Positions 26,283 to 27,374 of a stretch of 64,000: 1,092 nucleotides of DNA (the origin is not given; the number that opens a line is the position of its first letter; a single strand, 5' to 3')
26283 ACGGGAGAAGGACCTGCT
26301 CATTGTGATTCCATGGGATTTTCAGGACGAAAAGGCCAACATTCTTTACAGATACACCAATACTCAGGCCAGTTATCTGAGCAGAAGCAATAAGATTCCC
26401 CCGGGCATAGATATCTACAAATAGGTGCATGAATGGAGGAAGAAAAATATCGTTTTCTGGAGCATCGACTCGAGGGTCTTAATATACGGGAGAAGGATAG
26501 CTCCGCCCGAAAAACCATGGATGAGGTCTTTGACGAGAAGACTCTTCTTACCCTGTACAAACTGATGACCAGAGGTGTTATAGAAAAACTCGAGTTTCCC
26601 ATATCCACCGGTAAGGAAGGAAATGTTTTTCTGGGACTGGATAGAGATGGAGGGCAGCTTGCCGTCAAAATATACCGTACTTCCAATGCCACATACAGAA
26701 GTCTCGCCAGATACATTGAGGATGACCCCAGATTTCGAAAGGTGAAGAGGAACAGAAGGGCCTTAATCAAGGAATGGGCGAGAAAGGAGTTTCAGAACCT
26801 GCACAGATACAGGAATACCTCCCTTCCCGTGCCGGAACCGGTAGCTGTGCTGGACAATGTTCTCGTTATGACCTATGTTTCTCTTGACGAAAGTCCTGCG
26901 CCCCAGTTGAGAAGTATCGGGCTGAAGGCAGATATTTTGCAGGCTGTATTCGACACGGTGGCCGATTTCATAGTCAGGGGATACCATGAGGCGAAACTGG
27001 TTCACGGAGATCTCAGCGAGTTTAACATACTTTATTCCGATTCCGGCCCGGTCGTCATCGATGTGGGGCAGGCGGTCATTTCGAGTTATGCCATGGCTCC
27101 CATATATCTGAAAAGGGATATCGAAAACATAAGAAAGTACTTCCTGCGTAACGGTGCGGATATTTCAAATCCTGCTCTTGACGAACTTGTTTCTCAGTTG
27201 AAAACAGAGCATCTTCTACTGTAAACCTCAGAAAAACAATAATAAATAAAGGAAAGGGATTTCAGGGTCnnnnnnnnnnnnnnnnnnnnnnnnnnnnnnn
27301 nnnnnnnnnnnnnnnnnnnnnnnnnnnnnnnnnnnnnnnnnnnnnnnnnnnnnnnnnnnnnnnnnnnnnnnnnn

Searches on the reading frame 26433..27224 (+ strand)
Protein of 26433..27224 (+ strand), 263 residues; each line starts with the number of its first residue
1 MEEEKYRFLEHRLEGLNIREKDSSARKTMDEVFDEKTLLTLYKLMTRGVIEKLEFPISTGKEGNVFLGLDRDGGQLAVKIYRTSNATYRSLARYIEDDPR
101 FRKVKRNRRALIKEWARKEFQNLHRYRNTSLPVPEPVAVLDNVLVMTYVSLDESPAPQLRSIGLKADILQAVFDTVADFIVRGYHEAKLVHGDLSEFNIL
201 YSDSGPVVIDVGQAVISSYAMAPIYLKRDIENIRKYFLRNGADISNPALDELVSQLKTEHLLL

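Call 86: search_protein_families(library=pfam, proteins=[window:26433-27224:+], max_evalue=0.001)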
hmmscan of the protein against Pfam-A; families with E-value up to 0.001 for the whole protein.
window:26433-27224:+ (263 aa): 3 families
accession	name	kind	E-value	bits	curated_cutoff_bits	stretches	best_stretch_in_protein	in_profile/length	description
PF01163.29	RIO1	-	3.1e-53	180.6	22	1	64-243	1-180/187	RIO domain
PF01636.29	APH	-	4.1e-05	23.9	23.2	0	170-216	152-199/239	Phosphotransferase enzyme family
PF06293.20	Kdo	-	0.00033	20.6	21.3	0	102-201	42-151/207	Lipopolysaccharide kinase (Kdo/WaaP) family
